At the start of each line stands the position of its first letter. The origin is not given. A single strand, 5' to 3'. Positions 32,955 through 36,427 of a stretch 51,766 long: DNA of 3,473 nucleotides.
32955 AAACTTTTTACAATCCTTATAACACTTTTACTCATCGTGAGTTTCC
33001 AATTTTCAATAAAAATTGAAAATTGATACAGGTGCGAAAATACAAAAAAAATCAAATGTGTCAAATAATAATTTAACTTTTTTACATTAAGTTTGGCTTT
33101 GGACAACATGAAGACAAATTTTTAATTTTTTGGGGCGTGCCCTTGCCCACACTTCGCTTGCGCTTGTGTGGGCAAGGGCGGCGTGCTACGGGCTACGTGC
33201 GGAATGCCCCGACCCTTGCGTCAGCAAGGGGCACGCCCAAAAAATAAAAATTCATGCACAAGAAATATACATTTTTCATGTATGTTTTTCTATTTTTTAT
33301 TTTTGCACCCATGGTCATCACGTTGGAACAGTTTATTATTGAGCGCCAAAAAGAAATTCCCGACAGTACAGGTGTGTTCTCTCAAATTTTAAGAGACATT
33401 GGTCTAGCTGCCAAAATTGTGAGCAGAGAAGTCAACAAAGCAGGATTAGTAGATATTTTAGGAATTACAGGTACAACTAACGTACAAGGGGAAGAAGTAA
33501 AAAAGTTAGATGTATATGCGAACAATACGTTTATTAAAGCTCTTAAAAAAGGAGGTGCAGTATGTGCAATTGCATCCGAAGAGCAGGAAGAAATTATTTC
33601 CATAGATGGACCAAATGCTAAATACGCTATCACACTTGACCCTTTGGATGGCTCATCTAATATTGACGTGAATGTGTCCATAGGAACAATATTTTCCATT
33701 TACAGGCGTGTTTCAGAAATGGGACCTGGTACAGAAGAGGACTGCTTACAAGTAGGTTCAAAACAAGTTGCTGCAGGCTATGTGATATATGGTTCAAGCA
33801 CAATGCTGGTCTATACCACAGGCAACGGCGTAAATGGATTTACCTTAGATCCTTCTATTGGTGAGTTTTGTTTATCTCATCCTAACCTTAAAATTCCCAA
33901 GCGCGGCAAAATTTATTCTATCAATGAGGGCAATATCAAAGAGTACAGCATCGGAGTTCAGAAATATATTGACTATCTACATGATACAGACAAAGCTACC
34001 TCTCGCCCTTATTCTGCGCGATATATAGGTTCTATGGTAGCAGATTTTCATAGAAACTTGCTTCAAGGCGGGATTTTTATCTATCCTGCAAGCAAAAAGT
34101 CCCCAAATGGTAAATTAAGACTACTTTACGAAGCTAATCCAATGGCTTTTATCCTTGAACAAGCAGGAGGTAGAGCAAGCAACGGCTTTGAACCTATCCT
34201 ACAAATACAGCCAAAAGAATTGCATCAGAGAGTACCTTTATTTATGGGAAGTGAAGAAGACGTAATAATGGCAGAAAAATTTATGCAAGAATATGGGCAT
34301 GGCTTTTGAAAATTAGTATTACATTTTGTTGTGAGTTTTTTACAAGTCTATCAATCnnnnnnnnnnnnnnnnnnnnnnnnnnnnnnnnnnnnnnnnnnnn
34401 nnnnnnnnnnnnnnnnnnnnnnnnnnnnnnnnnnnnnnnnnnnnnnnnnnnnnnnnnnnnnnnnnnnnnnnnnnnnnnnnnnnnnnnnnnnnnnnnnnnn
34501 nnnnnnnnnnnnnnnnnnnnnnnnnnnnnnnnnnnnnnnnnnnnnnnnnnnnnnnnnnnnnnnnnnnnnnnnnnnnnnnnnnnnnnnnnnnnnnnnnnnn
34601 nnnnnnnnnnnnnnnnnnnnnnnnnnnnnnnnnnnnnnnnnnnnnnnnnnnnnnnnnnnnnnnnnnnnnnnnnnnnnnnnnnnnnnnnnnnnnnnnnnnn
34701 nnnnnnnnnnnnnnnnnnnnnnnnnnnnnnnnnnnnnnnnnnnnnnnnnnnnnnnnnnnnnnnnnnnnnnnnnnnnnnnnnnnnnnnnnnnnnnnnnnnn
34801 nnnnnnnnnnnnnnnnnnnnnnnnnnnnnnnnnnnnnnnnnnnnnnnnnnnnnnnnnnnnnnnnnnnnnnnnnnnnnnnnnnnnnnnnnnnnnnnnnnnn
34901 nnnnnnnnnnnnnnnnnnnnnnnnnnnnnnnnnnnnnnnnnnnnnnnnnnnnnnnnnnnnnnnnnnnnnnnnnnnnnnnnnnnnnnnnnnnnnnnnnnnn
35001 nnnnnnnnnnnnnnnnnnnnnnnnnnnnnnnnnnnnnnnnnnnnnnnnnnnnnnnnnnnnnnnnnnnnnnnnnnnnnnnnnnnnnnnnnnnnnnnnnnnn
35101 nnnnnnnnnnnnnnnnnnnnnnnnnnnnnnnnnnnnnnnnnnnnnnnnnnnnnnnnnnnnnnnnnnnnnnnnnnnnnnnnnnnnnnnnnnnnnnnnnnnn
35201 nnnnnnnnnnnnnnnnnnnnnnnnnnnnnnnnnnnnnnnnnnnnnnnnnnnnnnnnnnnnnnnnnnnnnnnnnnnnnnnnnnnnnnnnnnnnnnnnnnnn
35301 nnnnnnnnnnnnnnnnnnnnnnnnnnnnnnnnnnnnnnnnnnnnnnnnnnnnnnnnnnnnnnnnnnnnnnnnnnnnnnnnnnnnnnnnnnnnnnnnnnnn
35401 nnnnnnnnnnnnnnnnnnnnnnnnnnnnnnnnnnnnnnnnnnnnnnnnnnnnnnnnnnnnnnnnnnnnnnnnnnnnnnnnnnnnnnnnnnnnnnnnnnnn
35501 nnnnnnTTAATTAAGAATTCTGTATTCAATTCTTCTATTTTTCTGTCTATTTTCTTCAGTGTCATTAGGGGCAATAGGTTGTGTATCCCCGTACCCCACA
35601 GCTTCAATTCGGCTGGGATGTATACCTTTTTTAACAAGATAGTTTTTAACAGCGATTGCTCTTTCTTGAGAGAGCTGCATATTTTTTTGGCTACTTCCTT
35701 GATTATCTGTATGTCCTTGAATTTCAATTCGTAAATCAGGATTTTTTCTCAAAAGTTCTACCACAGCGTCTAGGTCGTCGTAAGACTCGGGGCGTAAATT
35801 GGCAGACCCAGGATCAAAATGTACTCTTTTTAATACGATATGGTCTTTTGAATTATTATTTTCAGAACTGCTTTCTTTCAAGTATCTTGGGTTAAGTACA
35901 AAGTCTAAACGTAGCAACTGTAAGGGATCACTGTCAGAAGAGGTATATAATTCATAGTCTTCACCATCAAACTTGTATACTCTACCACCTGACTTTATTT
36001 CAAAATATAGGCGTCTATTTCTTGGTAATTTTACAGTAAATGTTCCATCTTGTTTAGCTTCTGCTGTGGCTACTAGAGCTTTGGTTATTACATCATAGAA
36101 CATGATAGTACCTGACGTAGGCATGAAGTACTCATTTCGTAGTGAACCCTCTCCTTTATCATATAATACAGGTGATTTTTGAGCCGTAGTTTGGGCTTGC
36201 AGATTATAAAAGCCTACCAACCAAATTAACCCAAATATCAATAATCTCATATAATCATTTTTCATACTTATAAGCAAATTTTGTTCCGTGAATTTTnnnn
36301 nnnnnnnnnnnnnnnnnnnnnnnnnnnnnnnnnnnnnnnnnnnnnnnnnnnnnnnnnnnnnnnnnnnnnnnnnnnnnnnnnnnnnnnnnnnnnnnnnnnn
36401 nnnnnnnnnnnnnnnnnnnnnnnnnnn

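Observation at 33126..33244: Nine copies of a GC-rich nested-palindrome element populate the intergenic regions of an AT-rich genome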

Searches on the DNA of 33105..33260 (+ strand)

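Call 105: search_dna_similar(query=window:33105-33260:+, collection=plasmids, mode=distant, max_rows=10)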
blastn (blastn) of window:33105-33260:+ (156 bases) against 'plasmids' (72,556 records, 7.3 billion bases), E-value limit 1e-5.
No match.

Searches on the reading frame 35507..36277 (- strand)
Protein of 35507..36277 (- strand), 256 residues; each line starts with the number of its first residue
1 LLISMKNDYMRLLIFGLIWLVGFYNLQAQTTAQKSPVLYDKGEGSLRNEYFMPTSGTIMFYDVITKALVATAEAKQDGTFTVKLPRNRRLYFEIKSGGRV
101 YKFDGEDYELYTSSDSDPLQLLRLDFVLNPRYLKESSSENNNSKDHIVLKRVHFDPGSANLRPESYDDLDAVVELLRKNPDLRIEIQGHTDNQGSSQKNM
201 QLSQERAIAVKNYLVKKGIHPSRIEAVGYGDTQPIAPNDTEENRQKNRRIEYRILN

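Call 97: search_protein_families(library=pfam, proteins=[window:35507-36277:-], max_evalue=0.000001)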
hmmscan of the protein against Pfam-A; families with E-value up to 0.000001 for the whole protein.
window:35507-36277:- (256 aa): 2 families
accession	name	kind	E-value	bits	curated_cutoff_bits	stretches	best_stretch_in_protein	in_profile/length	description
PF00691.25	OmpA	-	5.1e-31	107.3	27.2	1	154-248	2-98/98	OmpA family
PF05359.17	DUF748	-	6.4e-10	38.2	50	0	149-193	878-922/1037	Domain of Unknown Function (DUF748)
